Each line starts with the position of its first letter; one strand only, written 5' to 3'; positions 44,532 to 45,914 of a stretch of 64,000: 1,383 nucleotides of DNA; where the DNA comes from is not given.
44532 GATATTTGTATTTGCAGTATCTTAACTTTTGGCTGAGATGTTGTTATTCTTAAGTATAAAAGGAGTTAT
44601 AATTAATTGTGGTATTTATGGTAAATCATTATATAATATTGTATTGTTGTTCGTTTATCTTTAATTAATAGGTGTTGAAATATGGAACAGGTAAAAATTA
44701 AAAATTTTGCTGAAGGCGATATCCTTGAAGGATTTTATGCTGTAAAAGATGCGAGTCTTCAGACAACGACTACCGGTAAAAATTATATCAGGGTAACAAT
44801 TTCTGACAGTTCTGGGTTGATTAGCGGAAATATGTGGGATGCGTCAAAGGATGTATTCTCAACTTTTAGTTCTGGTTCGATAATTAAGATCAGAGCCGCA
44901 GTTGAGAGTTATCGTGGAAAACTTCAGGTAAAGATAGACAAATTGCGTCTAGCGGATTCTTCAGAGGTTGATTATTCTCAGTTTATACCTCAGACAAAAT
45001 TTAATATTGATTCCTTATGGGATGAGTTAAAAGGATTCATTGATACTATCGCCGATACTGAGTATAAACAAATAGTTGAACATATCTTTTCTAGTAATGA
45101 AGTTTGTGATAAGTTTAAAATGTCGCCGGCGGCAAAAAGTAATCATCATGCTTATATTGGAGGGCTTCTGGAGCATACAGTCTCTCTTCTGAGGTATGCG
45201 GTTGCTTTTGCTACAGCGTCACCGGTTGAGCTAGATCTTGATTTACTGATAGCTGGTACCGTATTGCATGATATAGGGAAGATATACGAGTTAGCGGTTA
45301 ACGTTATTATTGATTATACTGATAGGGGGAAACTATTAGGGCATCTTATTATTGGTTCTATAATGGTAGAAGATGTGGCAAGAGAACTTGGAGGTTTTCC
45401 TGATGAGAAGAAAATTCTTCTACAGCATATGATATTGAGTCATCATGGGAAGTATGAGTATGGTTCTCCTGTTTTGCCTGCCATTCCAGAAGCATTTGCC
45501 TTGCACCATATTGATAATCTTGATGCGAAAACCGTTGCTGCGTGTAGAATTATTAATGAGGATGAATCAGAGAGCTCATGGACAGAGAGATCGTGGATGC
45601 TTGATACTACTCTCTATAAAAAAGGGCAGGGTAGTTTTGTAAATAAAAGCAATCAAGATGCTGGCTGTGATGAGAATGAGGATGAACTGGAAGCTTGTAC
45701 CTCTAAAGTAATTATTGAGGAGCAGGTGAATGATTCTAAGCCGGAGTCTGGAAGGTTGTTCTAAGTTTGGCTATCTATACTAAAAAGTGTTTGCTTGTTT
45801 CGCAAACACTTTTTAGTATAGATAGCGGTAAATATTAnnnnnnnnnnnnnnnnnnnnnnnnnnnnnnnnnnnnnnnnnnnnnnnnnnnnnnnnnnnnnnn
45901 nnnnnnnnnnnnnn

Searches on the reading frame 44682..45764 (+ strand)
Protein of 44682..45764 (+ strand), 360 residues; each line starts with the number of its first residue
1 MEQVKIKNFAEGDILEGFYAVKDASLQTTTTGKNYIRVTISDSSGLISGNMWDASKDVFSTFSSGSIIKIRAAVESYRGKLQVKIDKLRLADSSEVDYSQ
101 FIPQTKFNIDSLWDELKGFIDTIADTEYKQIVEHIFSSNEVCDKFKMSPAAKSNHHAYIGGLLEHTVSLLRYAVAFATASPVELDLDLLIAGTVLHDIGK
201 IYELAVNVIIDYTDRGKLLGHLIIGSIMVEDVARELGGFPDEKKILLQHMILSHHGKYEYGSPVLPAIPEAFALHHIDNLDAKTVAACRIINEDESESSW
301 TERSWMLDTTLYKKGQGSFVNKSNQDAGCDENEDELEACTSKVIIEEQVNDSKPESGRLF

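Call 7: search_protein_families(library=pfam, proteins=[window:44682-45764:+], max_evalue=0.01)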
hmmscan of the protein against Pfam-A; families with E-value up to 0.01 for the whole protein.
window:44682-45764:+ (360 aa): 3 families
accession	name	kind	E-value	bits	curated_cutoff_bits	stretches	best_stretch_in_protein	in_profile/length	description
PF01966.28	HD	-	7e-11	42.9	22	1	163-282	2-115/116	HD domain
PF01336.31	tRNA_anti-codon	-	3.5e-08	33.7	27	1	30-90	12-74/75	OB-fold nucleic acid binding domain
PF07514.17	TraI_2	-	4.5e-05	23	23.9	1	123-177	29-81/324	Putative helicase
